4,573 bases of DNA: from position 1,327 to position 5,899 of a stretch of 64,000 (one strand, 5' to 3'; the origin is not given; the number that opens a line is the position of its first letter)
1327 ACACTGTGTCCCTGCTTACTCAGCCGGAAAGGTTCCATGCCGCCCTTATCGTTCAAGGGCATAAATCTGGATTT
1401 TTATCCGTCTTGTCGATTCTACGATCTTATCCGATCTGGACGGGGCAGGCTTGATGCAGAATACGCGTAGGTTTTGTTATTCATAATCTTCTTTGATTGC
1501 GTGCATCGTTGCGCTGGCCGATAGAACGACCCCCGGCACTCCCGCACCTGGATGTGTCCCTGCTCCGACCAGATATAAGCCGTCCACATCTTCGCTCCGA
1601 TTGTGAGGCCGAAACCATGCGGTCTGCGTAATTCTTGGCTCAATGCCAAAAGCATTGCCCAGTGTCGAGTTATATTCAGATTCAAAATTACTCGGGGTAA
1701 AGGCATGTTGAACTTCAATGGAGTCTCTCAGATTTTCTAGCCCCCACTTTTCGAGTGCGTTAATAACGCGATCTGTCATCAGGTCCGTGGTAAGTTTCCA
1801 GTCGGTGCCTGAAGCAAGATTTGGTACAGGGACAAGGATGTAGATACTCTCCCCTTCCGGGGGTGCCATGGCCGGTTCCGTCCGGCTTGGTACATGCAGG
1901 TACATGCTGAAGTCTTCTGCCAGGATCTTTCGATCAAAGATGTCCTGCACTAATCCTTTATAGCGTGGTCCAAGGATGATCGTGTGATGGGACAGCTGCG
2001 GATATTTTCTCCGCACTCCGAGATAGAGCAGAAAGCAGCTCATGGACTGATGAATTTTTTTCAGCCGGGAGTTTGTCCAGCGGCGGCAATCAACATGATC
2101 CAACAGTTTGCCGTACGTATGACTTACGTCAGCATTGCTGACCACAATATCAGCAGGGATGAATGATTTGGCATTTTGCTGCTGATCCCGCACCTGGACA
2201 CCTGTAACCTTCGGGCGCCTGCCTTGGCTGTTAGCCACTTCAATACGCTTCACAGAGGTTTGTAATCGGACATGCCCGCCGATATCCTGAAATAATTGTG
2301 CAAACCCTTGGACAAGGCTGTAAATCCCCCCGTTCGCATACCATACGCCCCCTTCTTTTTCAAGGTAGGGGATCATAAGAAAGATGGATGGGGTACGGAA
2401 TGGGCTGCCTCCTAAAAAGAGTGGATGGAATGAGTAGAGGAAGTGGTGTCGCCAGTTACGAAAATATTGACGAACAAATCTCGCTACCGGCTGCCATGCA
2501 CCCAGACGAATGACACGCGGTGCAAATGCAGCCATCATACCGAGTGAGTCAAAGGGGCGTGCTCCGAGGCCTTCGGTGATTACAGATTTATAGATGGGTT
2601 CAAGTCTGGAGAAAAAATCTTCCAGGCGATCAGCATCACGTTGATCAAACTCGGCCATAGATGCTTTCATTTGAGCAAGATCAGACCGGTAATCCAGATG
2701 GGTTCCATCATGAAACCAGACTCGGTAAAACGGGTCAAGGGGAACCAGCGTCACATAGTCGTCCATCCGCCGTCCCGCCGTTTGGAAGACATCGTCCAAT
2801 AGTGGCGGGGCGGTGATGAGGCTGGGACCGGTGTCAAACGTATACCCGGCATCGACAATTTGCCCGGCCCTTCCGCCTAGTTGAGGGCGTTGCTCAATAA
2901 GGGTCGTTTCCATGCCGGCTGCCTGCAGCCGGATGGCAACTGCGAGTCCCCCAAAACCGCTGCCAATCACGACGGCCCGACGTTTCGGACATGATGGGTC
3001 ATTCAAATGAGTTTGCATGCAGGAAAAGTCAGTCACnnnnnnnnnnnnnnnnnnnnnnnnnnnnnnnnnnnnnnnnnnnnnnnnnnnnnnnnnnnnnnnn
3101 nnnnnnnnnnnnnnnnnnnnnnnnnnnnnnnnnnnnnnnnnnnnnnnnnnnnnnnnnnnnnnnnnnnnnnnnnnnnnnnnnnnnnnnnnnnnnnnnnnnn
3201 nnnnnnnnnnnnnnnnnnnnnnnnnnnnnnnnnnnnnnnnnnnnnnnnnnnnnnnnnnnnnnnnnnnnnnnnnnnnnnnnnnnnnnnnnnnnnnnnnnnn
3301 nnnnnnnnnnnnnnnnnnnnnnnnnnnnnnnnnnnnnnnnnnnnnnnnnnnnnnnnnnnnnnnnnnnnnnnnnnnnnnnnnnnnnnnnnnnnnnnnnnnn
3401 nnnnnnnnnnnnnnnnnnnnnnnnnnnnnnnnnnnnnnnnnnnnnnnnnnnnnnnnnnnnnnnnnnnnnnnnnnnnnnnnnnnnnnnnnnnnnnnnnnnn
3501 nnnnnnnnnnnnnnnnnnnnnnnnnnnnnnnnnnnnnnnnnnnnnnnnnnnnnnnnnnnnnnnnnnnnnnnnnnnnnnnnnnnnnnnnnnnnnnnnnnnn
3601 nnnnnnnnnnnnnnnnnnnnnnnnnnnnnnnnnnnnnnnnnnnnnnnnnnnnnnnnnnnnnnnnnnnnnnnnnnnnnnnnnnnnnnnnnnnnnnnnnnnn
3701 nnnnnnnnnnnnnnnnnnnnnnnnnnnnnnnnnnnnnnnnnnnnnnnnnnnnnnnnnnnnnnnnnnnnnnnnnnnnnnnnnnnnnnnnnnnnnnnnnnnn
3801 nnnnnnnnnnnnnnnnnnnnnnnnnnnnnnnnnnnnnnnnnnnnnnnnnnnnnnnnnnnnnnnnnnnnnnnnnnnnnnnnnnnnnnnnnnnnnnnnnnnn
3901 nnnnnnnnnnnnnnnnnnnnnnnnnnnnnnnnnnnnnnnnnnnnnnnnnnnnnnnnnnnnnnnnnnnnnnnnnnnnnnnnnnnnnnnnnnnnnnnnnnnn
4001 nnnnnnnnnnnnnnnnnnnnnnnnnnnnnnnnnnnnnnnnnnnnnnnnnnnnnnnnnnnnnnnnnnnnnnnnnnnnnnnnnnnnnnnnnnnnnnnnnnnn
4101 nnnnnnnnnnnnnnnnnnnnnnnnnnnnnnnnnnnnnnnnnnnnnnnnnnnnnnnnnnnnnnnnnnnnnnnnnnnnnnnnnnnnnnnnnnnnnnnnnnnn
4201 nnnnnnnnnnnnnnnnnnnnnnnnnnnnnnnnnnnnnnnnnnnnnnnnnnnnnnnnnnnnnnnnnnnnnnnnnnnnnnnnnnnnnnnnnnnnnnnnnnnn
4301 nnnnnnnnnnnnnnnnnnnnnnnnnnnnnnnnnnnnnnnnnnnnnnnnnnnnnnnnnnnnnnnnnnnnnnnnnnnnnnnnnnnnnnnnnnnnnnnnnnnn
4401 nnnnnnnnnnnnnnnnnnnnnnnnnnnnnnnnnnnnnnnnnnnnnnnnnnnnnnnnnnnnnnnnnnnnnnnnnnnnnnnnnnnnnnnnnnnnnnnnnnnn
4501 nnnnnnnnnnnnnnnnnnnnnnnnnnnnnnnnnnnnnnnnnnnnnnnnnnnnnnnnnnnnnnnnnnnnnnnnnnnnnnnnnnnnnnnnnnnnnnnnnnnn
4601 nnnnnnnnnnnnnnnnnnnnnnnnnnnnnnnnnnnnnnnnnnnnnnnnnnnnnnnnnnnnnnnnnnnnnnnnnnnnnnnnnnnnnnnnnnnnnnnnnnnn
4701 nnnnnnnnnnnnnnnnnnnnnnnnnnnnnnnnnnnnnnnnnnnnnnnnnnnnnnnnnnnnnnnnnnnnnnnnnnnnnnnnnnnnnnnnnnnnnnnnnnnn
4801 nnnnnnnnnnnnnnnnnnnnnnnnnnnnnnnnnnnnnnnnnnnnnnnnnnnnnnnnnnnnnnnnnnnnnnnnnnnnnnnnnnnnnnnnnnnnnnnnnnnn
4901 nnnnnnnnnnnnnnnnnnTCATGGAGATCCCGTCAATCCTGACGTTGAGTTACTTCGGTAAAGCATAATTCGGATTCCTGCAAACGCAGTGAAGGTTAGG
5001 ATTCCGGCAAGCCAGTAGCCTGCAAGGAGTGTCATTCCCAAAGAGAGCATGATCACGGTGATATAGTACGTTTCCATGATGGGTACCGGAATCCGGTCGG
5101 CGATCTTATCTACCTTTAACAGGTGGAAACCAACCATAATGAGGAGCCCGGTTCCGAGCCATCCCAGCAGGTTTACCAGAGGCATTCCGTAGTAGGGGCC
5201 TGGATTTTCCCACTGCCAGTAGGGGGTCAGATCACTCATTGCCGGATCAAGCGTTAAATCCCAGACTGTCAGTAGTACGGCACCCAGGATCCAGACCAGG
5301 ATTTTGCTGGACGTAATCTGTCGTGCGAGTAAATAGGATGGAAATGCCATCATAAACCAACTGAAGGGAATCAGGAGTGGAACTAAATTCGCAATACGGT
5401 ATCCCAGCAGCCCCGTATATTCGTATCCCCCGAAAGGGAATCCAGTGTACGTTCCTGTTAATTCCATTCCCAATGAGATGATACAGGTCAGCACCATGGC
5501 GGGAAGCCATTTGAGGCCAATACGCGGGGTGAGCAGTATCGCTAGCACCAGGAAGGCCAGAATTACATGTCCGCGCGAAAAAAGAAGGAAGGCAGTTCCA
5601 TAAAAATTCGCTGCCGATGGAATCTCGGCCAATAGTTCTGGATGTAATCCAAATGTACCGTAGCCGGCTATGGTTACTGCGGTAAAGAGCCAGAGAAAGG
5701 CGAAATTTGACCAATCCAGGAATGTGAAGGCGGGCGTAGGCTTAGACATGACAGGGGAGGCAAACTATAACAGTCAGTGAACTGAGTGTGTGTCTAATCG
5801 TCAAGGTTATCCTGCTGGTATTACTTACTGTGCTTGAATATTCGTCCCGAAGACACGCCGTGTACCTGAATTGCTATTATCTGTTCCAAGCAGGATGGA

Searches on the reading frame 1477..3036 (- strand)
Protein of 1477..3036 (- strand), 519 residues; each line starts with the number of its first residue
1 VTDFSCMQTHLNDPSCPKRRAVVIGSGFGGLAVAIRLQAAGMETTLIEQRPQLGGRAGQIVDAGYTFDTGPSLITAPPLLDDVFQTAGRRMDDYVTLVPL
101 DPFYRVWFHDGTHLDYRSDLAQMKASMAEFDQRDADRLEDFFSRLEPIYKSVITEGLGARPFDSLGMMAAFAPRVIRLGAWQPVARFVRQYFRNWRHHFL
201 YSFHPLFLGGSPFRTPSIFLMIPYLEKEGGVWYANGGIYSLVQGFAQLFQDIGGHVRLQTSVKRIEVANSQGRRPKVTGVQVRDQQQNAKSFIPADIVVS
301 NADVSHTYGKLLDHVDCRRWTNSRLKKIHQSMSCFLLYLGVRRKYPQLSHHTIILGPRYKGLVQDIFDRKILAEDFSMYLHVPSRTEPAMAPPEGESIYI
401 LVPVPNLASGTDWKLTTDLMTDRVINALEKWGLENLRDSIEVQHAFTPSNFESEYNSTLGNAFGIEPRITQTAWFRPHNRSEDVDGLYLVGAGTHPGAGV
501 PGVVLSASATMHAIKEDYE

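Call 57: search_protein_families(library=pfam, proteins=[window:1477-3036:-], max_evalue=0.0001)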
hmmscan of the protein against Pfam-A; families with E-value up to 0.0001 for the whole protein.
window:1477-3036:- (519 aa): 6 families
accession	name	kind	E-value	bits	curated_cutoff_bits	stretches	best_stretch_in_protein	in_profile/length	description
PF01593.30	Amino_oxidase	-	1.9e-38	133.3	19.8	1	29-507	2-435/443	Flavin containing amine oxidoreductase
PF13450.12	NAD_binding_8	-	1.2e-13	51.5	21.9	1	23-77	1-55/68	NAD(P)-binding Rossmann-like domain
PF01266.30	DAO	-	1.8e-11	44.6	27.9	1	21-67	2-51/353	FAD dependent oxidoreductase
PF07992.20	Pyr_redox_2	-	1.9e-05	24.7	26.1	1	21-51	3-33/291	Pyridine nucleotide-disulphide oxidoreductase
PF00890.30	FAD_binding_2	-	7.2e-05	22.6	20.4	1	21-55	2-36/414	FAD binding domain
PF00070.33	Pyr_redox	-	8.7e-05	23.4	22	0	20-54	1-35/82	Pyridine nucleotide-disulphide oxidoreductase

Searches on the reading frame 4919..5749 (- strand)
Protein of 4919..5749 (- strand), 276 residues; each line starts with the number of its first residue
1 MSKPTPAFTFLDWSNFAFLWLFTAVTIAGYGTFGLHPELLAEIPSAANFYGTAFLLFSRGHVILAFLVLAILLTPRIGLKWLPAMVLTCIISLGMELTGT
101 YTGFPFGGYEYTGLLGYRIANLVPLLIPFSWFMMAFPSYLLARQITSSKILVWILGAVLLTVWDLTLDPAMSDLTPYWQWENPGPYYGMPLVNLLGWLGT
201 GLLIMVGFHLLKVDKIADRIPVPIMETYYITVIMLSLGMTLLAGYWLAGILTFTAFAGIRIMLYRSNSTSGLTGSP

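Call 57: search_protein_families(library=pfam, proteins=[window:4919-5749:-], max_evalue=0.0001)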
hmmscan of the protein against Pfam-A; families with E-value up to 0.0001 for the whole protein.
window:4919-5749:- (276 aa): 1 family
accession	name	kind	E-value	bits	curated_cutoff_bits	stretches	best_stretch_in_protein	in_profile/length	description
PF04240.17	Caroten_synth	-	3.3e-51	174.6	25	1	62-255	6-205/209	Carotenoid biosynthesis protein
